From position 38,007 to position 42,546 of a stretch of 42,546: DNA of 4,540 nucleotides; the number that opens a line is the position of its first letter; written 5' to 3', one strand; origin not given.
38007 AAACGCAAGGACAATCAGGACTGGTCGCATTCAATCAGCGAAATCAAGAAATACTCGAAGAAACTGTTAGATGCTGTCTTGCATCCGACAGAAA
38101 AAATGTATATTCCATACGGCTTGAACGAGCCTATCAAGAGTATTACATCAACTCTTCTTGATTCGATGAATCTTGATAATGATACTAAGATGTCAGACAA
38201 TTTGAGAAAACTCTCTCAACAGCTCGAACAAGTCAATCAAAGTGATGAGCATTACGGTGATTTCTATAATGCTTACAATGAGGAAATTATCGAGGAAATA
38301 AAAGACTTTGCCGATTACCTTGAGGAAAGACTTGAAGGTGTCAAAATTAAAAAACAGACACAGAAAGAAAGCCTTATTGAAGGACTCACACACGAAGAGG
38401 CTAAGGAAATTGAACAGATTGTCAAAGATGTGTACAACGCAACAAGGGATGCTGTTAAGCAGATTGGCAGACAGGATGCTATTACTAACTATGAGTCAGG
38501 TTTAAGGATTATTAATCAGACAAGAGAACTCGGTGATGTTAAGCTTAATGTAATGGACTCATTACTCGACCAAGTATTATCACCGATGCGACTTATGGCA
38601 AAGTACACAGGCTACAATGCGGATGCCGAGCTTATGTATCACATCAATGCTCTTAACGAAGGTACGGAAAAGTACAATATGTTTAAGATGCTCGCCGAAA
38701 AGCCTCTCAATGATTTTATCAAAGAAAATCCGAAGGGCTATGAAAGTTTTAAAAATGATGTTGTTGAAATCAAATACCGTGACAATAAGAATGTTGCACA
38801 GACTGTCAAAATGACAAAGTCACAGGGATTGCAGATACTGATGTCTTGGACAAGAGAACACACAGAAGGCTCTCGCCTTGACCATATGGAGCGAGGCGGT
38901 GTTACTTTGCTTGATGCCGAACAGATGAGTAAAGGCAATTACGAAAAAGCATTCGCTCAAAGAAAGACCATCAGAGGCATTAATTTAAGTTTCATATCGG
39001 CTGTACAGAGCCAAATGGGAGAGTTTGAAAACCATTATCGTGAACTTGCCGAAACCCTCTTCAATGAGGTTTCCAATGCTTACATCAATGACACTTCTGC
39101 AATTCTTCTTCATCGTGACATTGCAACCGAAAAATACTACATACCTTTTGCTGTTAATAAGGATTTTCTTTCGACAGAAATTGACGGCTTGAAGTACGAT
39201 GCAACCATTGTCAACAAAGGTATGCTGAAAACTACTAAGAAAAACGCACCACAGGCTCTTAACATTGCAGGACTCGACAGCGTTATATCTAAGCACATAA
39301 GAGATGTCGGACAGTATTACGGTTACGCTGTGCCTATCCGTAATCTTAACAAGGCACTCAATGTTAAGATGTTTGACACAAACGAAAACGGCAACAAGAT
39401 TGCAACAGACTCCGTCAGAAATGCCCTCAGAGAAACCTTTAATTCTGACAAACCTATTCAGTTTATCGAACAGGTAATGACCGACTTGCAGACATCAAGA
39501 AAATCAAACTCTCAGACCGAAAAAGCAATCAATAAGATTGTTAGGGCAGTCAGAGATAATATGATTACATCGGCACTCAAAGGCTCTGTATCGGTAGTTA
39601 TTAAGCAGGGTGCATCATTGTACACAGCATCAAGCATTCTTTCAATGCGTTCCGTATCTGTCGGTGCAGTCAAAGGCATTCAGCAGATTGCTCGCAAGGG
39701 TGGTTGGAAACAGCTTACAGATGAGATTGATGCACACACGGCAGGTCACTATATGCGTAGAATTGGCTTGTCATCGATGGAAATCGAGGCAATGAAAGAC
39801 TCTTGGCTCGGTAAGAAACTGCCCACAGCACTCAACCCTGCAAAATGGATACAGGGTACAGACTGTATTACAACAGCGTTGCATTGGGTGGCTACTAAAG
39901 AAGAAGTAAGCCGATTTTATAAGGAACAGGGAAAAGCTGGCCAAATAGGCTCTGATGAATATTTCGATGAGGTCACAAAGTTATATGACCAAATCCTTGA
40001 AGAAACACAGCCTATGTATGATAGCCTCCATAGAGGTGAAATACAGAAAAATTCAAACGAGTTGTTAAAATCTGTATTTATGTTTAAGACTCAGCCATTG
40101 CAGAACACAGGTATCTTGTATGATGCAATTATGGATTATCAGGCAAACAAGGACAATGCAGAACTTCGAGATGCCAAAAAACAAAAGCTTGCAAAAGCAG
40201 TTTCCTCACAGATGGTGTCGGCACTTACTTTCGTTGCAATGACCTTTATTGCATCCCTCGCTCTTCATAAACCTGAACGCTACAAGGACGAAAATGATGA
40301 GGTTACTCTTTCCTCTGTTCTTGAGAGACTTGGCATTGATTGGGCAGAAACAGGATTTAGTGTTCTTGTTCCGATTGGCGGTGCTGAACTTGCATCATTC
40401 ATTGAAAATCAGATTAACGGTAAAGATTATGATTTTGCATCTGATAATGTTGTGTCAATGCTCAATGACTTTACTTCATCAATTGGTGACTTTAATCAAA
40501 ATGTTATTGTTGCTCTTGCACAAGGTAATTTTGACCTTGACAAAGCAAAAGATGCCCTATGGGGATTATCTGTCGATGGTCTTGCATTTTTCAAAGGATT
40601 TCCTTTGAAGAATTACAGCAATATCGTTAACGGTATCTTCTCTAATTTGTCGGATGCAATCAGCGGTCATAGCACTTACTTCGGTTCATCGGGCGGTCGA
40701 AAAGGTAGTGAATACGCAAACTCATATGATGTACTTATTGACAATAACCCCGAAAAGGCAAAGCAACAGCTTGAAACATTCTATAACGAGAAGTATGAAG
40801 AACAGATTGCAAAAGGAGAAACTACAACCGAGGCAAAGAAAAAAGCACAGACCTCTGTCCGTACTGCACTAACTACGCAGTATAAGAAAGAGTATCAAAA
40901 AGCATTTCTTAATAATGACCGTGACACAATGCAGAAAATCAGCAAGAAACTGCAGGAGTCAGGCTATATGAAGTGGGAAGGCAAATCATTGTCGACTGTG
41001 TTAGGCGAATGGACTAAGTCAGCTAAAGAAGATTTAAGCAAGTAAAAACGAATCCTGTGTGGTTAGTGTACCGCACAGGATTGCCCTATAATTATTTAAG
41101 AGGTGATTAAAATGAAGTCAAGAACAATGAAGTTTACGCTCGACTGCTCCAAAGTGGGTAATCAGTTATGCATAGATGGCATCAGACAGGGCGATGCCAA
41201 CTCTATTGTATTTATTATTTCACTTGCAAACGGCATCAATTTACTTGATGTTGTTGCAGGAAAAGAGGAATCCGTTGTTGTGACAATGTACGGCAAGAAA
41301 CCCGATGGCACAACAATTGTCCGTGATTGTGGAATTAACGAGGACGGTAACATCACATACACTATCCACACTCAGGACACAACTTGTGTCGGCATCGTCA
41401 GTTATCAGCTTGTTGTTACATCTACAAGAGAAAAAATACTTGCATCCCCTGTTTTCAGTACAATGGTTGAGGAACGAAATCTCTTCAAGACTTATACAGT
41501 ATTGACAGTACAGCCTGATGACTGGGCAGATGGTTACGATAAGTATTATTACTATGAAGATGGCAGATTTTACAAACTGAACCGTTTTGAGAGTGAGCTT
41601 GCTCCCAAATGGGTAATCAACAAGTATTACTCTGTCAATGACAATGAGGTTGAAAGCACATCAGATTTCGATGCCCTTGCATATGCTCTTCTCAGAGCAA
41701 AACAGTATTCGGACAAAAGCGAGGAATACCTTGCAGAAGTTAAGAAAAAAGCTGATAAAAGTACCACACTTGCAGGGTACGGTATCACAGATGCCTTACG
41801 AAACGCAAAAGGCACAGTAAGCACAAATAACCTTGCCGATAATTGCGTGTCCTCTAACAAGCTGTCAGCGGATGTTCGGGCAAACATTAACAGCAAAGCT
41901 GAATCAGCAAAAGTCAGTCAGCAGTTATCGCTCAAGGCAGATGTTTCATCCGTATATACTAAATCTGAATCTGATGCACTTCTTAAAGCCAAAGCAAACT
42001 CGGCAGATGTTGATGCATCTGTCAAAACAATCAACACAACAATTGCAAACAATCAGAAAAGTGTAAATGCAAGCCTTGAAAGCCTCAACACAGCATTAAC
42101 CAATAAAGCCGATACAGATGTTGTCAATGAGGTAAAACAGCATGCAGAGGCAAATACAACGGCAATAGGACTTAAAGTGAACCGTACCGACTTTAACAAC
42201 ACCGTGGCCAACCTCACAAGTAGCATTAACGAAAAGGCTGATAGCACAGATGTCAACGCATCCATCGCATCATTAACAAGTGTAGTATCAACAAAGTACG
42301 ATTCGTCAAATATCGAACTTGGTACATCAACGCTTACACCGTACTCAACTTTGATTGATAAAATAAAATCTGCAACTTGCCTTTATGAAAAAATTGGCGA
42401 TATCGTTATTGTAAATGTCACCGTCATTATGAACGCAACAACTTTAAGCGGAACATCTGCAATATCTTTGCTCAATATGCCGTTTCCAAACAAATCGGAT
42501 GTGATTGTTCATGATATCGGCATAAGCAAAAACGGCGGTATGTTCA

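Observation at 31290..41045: A 3251-aa polyvalent-type giant protein occupies 23% of the genome, inside the tail module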

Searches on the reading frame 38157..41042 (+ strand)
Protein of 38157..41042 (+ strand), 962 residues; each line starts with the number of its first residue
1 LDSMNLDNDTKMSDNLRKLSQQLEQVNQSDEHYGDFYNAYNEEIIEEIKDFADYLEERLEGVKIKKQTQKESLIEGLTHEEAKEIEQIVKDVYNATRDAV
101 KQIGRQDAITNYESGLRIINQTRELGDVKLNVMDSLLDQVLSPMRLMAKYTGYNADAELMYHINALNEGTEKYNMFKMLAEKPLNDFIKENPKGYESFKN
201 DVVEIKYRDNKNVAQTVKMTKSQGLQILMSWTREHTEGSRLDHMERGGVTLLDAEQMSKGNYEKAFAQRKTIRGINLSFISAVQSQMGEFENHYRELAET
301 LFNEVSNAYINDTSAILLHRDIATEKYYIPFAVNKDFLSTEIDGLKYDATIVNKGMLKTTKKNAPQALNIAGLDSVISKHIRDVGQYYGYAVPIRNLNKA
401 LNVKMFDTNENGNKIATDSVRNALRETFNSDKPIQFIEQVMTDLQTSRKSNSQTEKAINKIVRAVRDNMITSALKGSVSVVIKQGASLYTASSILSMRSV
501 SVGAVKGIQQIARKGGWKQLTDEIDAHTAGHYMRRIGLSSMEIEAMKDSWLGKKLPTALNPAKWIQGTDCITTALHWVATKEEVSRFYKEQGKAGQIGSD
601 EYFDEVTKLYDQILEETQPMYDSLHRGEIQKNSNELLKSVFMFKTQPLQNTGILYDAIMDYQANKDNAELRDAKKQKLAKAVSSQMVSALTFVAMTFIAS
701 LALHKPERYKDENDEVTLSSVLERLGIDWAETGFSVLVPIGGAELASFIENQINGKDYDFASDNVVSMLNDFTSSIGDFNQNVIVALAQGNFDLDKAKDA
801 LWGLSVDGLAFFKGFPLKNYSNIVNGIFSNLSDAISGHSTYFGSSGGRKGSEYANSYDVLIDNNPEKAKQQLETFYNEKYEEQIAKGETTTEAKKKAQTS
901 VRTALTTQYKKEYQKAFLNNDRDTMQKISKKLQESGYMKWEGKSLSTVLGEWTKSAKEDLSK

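Call 36: find_related_loci(query=window:38157-41042:+, collection=genome_contigs, flank=10000)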
Query window:38157-41042:+ (962 aa) in genome_contigs; peptide patterns used: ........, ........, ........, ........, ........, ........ (x = any residue, [..] = any of these).
16 stretches matched a pattern, but none encodes a relative of the query by tblastn (E <= 1e-3).

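Call 63: search_solved_structures(query=A3, max_evalue=1)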
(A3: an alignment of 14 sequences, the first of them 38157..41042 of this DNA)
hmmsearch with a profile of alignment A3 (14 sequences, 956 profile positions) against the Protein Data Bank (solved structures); distinct sequences matched with E-value up to 1: 4.
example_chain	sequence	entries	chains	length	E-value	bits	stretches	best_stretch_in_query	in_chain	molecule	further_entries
5cwp_A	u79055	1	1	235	0.0017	19.8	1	732-899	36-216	Designed helical repeat protein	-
6n4n_C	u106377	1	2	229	0.044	15.1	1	732-899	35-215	Rosetta-designed danoprevir/NS3a complex reader 2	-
5n17_A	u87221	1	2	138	0.2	12.9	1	60-115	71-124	Bromodomain-containing factor 1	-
5n15_A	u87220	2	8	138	0.2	12.9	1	60-115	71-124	Bromodomain-containing factor 1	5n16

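Call 64: search_protein_families(library=pfam, alignment_id=A3, max_evalue=0.1)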
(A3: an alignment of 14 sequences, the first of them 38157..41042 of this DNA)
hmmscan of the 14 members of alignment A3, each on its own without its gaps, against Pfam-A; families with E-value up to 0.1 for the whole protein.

A. member 1, window:38157-41042:+ (962 aa): 2 families
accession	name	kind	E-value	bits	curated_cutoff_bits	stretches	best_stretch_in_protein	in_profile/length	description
PF18071.7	HMW1C_N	-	0.01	16.2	27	1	749-791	7-49/146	HMW1C N-terminal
PF12884.12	TORC_N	-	0.053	14.6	25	0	79-106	17-44/63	Transducer of regulated CREB activity, N terminus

B. families by the number of members that match (of 14 scanned): 10 families
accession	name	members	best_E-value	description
PF01618.21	MotA_ExbB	1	0.0046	MotA/TolQ/ExbB proton channel family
PF18071.7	HMW1C_N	1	0.01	HMW1C N-terminal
PF21855.1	Treslin_STD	1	0.016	Treslin, STD domain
PF08165.16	FerA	1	0.04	FerA (NUC095) domain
PF09825.15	BPL_N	1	0.04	Biotin-protein ligase, N terminal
PF12884.12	TORC_N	1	0.053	Transducer of regulated CREB activity, N terminus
PF08910.15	Aida_N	1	0.061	Aida N-terminus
PF18403.7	Thioredoxin_15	1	0.067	Thioredoxin-like domain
PF03407.22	Nucleotid_trans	1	0.073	Nucleotide-diphospho-sugar transferase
PF03945.19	Endotoxin_N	1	0.083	delta endotoxin, N-terminal domain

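Call 74: predict_structure(alignment_id=A3)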
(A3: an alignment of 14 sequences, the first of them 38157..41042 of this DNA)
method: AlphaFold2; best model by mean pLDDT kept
length: 962 residues; sequences in the alignment: 14
mean_pLDDT: 74.8   pTM: 0.69
mean pLDDT of the five models: 74.8, 73.2, 68.3, 67.1, 66.7
residues with pLDDT >= 90: 135; 70-90: 505; 50-70: 228; < 50: 94
segments of 3 or more residues with pLDDT < 50: 1-9, 66-73, 335-353, 355-362, 539-546, 548-559, 755-758, 760-762, 829-847
pLDDT, mean of each block of 10 residues (from residue 1): 43 77 76 66 73 72 48 56 76 77 78 90 75 67 88 88 91 91 89 87 91 91 91 75 80 84 82 89 93 93 89 77 76 47 38 44 67 84 86 87 82 80 87 86 73 55 59 57 76 89 88 86 91 69 47 42 68 92 92 84 92 84 79 67 74 85 83 86 84 73 61 61 73 68 58 51 52 62 68 66 63 55 50 40 45 78 76 84 80 87 89 90 89 86 85 86 71
secondary structure, 60 per line:
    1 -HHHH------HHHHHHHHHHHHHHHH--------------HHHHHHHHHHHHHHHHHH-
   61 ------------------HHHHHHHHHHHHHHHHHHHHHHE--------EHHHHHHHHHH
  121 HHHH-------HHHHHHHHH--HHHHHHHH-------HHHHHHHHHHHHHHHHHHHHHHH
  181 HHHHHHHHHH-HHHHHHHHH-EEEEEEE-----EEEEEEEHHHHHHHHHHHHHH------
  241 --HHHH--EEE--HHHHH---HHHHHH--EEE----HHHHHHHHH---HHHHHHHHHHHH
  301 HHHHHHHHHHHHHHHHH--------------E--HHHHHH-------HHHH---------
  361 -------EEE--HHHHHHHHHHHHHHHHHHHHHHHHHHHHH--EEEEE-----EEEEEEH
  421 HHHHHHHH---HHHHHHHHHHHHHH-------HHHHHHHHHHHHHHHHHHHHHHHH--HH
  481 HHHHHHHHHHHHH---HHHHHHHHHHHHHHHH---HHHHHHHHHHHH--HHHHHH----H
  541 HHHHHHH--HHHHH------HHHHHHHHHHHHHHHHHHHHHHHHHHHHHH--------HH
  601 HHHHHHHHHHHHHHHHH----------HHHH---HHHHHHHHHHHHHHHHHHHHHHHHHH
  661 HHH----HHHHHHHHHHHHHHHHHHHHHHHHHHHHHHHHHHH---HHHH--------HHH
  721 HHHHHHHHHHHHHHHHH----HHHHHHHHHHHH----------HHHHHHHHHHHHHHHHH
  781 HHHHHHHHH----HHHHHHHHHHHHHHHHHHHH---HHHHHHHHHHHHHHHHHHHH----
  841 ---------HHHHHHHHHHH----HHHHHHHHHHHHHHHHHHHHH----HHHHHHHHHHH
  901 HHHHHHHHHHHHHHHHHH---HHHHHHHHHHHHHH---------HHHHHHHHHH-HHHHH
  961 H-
elements in order (helices of 4 or more, strands of 3 or more residues): H2-5 H12-27 H42-59 H79-100 H111-124 H132-140 H143-150 H158-190 H192-200 E202-208 E214-220 H221-234 H243-246 E249-251 H254-258 H262-267 E270-272 H277-285 H289-317 H335-340 H348-351 E368-370 H373-401 E404-408 E414-419 H420-428 H432-445 H453-476 H479-493 H497-512 H516-527 H530-535 H540-547 H550-554 H561-590 H599-617 H628-631 H635-663 H668-702 H706-709 H718-737 H742-753 H764-789 H794-813 H817-836 H850-860 H865-885 H890-918 H922-935 H945-954 H956-961

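Call 79: fold_search(model_id=the predicted structure, library=pdb)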
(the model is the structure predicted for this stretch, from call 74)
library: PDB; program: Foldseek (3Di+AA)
matches with E <= 10: 225; with E <= 0.001: 0
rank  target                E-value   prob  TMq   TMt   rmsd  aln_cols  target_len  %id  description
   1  5xjj                  8.5e-02  0.30  0.10  0.15  18.3       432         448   12  Crystal structure of a MATE family protein (released 2017-09-20)
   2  5yck                  2.1e-01  0.23  0.10  0.15  20.2       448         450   12  Crystal structure of a MATE family protein derived from Camelina sativa at 2.3 angstrom (released 2017-09-27)
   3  8e6l                  3.2e-01  0.23  0.09  0.17  19.4       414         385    9  X-ray structure of the Deinococcus radiodurans Nramp/MntH divalent transition metal transporter D296A mutant in an inwar (released 2023-05-03)
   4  5oge_A                3.5e-01  0.20  0.08  0.17  23.3       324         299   12  Crystal structure of a nucleotide sugar transporter (released 2017-11-22)
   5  6fhz                  3.8e-01  0.14  0.09  0.14  22.8       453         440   10  Inward-facing conformation of a multidrug resistance MATE family transporter of the MOP superfamily. (released 2019-05-08)
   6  7dqk_A                3.8e-01  0.10  0.08  0.11  22.5       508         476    8  A nicotine MATE transporter, Nicotiana tabacum MATE2 (NtMATE2) (released 2021-06-09)
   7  7dqk_B                4.5e-01  0.10  0.08  0.13  27.7       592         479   13  A nicotine MATE transporter, Nicotiana tabacum MATE2 (NtMATE2) (released 2021-06-09)
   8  7rdr_A                5.5e-01  0.16  0.09  0.16  25.2       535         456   11  Circular tandem repeat protein with novel repeat topology and enhanced subunit contact surfaces (released 2021-09-01)
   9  9qvn_M                5.5e-01  0.09  0.09  0.11  26.8       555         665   12  Cryo-EM reconstruction of the NEDD1 anchor protein bound to the gamma-tubulin ring complex (released 2025-05-21)
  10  5k3h_A                6.4e-01  0.18  0.10  0.13  16.4       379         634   12  Crystals structure of Acyl-CoA oxidase-1 in Caenorhabditis elegans, Apo form-II (released 2016-08-24)
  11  9kvg_R                6.7e-01  0.15  0.08  0.19  17.8       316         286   13  A Cryo_EM structure of 5_HT1A complex with 5-Meo-DMT (released 2025-12-03)
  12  8th8_K                6.7e-01  0.06  0.06  0.09  80.7       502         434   11  Linker domain of Nexin-dynein regulatory complex from Tetrahymena thermophila (released 2023-09-20)
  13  5k3i_B                7.5e-01  0.16  0.10  0.13  19.1       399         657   10  Crystal structure of Acyl-CoA oxidase-1 in Caenorhabditis elegans complexed with FAD and ATP (released 2016-08-24)
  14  5k3h_D                7.5e-01  0.15  0.09  0.11  19.2       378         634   10  Crystals structure of Acyl-CoA oxidase-1 in Caenorhabditis elegans, Apo form-II (released 2016-08-24)
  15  4u4v                  7.5e-01  0.12  0.09  0.15  22.2       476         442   12  Structure of a nitrate/nitrite antiporter NarK in apo inward-open state (released 2015-07-15)
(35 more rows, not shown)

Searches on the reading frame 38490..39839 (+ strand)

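Call 8: search_protein_families(library=pfam, proteins=[window:38490-39839:+], max_evalue=10)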
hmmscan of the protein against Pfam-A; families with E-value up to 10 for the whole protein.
window:38490-39839:+ (450 aa): 1 family
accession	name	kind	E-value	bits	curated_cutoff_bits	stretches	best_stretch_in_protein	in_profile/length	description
PF08625.16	Utp13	-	0.1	13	25.9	1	302-423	6-122/140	Utp13 specific WD40 associated domain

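Call 28: search_protein_families(library=phrogs, proteins=[window:38490-39839:+], max_evalue=0.01)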
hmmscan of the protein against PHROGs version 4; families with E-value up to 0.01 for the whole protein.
window:38490-39839:+ (450 aa): 1 family
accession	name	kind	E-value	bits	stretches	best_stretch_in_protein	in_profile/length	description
phrog_22978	-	unknown function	9.3e-22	76.7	1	89-409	2566-2867/3513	-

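Call 96: search_protein_families(library=ncbifam, proteins=[window:38490-39839:+], max_evalue=0.01)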
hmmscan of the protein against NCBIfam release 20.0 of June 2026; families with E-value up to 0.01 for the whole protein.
window:38490-39839:+ (450 aa): 0 families

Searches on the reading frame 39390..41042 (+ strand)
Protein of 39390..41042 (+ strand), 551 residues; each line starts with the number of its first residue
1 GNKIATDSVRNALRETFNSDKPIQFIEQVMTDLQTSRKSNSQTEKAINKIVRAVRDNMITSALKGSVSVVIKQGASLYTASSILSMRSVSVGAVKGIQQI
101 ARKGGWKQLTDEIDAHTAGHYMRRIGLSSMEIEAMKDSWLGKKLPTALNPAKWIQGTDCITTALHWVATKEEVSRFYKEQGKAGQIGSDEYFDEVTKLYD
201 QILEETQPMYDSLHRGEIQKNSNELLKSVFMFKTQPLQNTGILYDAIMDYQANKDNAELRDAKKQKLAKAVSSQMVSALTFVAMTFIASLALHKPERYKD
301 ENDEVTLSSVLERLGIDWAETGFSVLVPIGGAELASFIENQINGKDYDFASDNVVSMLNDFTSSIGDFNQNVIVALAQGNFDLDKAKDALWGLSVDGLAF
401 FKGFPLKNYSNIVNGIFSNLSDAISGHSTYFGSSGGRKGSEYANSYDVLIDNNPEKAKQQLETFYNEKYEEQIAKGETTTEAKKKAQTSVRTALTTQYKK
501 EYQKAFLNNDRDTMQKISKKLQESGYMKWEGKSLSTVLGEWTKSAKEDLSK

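Call 8: search_protein_families(library=pfam, proteins=[window:39390-41042:+], max_evalue=10)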
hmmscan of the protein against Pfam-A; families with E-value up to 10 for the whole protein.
window:39390-41042:+ (551 aa): 2 families
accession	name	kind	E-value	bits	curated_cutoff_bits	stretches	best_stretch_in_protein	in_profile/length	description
PF18071.7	HMW1C_N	-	0.007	16.7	27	1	338-380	7-49/146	HMW1C N-terminal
PF14285.11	DUF4367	-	1.8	9.5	22.1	1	466-533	13-80/110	Domain of unknown function (DUF4367)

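Call 28: search_protein_families(library=phrogs, proteins=[window:39390-41042:+], max_evalue=0.01)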
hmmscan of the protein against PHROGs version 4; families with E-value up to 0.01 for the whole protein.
window:39390-41042:+ (551 aa): 0 families

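Call 96: search_protein_families(library=ncbifam, proteins=[window:39390-41042:+], max_evalue=0.01)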
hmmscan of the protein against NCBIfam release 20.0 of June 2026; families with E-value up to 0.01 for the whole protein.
window:39390-41042:+ (551 aa): 0 families

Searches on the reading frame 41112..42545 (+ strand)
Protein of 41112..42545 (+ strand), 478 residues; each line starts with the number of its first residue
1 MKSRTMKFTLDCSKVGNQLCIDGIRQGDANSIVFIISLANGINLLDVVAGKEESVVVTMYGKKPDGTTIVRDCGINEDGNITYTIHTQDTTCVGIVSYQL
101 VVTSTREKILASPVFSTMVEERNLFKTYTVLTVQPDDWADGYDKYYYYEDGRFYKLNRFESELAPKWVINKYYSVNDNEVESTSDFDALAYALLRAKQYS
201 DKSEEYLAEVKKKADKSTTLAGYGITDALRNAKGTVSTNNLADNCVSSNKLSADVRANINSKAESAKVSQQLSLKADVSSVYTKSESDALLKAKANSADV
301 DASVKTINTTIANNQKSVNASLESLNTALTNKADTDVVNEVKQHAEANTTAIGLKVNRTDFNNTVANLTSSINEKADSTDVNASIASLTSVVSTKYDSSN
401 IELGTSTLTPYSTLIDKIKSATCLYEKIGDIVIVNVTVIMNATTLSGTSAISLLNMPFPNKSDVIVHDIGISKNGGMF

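Call 88: search_protein_families(library=pfam, proteins=[window:41112-42545:+], max_evalue=0.001)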
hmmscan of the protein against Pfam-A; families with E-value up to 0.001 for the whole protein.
window:41112-42545:+ (478 aa): 1 family
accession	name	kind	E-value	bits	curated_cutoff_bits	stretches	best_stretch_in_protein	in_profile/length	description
PF10651.15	BppU_N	-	0.00011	22.3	23.1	1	9-140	6-135/142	BppU N-terminal domain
